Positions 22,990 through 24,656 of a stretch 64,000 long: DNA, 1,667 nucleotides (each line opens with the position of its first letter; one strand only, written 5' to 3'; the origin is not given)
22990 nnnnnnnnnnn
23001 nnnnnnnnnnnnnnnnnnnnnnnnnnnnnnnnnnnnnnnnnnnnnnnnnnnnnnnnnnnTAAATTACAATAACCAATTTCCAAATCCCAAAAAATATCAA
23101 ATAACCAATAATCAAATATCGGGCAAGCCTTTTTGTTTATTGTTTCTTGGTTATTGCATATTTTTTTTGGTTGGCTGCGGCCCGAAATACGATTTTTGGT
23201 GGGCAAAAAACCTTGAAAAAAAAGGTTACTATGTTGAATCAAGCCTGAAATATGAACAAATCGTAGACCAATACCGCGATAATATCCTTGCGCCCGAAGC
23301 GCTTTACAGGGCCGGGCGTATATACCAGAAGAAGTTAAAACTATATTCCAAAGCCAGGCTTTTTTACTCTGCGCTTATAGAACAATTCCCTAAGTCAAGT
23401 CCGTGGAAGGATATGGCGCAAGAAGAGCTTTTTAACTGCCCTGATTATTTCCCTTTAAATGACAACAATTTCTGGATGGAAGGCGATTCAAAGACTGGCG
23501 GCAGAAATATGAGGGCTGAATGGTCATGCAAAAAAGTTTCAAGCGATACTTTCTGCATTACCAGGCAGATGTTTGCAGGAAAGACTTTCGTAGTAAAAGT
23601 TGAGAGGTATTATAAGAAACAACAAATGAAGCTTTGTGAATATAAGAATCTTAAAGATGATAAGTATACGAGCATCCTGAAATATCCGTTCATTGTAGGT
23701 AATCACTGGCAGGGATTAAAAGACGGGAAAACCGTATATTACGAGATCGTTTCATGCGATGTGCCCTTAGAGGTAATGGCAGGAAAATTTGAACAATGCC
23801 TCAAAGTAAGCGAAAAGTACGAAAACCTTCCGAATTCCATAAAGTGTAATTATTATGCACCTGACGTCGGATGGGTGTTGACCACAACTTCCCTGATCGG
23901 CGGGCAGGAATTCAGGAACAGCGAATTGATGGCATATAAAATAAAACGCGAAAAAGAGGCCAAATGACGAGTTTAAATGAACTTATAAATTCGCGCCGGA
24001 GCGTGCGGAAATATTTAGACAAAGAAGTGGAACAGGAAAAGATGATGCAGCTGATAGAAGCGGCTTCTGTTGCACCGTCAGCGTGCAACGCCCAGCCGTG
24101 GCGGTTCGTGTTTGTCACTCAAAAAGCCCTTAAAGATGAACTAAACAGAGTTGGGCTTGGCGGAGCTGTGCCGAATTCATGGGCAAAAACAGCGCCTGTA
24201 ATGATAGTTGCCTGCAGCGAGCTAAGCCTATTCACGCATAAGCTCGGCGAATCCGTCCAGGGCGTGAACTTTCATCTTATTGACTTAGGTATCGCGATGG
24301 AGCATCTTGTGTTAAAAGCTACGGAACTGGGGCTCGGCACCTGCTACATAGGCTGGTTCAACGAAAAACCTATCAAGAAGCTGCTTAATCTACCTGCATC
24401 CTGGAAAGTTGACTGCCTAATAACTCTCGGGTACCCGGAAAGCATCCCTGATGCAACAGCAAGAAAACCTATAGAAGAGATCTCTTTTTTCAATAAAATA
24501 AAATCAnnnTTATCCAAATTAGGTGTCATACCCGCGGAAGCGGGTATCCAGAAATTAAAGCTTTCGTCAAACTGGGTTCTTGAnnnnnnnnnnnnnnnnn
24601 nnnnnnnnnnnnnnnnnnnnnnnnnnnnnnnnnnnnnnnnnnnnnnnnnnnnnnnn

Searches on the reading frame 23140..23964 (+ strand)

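Call 57: search_protein_families(library=pfam, proteins=[window:23140-23964:+], max_evalue=0.001)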
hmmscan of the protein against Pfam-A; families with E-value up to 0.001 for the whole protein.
window:23140-23964:+ (275 aa): 1 family
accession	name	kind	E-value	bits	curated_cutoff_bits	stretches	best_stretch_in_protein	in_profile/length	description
PF13174.12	TPR_6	-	4.5e-05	24.3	26.3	1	53-86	1-33/33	Tetratricopeptide repeat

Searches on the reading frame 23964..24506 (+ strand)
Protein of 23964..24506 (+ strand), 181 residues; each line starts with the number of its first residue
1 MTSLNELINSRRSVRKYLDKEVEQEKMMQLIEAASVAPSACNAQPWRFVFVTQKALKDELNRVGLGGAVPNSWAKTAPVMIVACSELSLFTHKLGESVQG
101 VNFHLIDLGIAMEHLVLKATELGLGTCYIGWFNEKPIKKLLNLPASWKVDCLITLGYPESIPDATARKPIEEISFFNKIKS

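Call 57: search_protein_families(library=pfam, proteins=[window:23964-24506:+], max_evalue=0.001)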
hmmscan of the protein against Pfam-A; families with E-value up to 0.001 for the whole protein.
window:23964-24506:+ (181 aa): 2 families
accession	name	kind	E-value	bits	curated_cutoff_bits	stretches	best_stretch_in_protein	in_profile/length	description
PF00881.29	Nitroreductase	-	9.8e-34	117.4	23.5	2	8-62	1-55/167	Nitroreductase family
PF14512.11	TM1586_NiRdase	-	4e-22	79.3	27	2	105-178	81-153/215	Putative TM nitroreductase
